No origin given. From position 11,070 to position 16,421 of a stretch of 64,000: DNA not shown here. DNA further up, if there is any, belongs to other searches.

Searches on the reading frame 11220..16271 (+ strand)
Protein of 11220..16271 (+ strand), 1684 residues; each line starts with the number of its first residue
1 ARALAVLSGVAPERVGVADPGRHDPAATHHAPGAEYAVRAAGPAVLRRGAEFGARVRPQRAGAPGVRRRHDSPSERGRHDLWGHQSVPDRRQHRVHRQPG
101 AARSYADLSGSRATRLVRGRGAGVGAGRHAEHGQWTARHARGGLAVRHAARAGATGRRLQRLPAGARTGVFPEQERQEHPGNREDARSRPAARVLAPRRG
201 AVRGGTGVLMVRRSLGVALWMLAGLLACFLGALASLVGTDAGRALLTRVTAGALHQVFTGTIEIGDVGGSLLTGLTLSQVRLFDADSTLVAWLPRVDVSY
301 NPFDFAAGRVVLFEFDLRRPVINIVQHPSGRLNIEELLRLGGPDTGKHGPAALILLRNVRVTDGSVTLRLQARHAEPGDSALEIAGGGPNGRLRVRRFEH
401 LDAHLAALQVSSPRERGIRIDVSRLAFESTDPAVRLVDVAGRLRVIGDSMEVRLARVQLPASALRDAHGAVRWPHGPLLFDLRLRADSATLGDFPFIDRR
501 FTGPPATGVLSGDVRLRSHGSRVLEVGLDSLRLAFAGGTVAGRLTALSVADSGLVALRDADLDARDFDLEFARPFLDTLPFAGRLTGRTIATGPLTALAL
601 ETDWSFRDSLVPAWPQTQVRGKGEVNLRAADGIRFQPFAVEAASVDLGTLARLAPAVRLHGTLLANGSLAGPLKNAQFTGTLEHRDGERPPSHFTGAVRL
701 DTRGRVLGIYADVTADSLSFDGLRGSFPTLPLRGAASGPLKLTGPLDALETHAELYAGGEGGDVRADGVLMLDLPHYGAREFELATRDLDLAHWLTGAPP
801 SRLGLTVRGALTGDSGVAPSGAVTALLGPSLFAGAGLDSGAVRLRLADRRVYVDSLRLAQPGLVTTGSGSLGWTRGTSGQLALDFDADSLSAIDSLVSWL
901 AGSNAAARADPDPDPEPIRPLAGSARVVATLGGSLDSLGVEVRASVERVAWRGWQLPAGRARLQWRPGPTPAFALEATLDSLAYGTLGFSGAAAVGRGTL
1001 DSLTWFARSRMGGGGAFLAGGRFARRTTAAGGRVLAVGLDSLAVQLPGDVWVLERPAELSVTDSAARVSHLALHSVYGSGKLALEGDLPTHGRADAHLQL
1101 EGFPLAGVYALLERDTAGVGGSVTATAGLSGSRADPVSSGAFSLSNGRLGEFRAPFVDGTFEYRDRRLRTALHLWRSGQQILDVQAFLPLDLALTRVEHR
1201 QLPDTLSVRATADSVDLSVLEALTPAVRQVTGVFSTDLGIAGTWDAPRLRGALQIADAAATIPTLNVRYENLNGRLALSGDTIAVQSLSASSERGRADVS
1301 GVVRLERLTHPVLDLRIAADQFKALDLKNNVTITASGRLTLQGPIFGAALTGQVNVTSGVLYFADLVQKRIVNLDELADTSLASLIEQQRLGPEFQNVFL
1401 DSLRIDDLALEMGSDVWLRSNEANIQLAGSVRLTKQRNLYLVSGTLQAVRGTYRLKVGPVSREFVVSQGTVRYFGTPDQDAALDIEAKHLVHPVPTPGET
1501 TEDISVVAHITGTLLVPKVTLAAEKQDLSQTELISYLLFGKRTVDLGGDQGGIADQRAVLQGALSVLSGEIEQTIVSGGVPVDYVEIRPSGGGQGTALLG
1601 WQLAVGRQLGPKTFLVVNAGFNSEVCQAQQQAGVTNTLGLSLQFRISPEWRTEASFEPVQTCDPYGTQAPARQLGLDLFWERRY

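Call 11: search_protein_families(library=pfam, proteins=[window:11220-16271:+], max_evalue=0.0001)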
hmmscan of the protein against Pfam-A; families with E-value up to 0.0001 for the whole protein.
window:11220-16271:+ (1684 aa): 2 families
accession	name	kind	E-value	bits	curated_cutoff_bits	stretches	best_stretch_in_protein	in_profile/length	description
PF04357.19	TamB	-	1.1e-42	147.1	22.4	1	1287-1684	2-381/381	TamB, inner membrane protein subunit of TAM complex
PF05359.17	DUF748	-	1.2e-07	30.7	50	1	226-371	20-169/1037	Domain of Unknown Function (DUF748)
